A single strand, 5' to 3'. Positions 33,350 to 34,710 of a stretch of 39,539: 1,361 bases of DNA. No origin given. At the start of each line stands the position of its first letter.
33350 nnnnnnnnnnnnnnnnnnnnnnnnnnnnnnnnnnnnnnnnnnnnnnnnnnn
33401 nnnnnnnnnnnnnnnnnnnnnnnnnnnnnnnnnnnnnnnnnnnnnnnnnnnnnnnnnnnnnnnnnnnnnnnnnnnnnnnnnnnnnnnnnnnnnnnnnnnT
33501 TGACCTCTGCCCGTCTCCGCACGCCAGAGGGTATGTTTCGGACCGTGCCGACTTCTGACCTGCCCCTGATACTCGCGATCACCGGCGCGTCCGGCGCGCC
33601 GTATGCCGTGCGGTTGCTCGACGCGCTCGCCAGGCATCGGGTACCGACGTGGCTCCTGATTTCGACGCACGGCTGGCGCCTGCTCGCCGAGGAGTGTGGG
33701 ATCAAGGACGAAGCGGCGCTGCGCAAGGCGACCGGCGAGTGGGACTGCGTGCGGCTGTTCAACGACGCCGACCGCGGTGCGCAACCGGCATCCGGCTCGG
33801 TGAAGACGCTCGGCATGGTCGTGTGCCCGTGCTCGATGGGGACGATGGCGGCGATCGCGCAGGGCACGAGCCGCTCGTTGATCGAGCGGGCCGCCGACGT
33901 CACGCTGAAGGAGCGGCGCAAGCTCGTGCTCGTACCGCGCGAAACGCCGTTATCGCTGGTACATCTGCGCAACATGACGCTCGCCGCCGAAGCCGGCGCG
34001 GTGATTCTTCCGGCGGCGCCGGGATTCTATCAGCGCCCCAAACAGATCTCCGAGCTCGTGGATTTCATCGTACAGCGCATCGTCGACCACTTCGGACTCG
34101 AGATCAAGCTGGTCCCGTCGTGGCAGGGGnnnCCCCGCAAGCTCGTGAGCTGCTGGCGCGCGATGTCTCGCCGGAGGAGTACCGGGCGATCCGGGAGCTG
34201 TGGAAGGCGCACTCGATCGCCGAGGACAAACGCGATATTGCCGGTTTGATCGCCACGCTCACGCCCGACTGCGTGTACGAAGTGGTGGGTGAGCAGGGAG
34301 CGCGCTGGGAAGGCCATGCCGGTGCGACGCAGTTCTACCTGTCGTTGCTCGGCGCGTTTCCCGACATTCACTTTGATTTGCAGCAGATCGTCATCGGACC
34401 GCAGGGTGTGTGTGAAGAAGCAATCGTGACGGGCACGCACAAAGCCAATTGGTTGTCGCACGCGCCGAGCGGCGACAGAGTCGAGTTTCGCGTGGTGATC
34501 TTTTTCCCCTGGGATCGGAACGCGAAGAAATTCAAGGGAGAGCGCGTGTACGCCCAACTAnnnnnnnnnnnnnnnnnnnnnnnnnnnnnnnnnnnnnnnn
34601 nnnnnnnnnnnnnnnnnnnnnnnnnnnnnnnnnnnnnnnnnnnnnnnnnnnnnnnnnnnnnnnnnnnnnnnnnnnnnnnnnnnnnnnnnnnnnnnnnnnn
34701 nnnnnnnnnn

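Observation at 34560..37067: Single exported polypeptide fusing a VanX/DdpX D-Ala-D-Ala dipeptidase to an M1 aminopeptidase-type metallopeptidase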

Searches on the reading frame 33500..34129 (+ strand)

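Call 50: search_protein_families(library=pfam, proteins=[window:33500-34129:+], max_evalue=0.00001)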
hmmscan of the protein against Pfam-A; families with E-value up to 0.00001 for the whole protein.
window:33500-34129:+ (210 aa): 1 family
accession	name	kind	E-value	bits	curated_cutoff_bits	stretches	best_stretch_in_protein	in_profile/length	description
PF02441.25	Flavoprotein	-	2.6e-40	138.1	22.7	1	23-197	3-161/162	Flavoprotein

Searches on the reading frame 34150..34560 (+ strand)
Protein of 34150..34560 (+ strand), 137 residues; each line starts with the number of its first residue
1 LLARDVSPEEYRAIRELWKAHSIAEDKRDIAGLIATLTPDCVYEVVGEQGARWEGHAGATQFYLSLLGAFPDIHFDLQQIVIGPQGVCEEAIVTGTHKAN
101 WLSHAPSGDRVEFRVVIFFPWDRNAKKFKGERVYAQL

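Call 14: search_protein_families(library=pfam, proteins=[window:34150-34560:+], max_evalue=10)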
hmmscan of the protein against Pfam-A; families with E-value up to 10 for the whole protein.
window:34150-34560:+ (137 aa): 4 families
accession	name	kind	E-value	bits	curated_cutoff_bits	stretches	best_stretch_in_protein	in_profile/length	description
PF07366.18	SnoaL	-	1.9e-13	50.8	28.4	1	13-122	6-106/126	SnoaL-like polyketide cyclase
PF12680.13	SnoaL_2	-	2.8e-13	50.8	27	1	24-119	7-92/102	SnoaL-like domain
PF13577.12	SnoaL_4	-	0.00092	19.7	24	1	9-91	4-83/126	SnoaL-like domain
PF14534.12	DUF4440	-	0.067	14.1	25.2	1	14-99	1-83/107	Domain of unknown function (DUF4440)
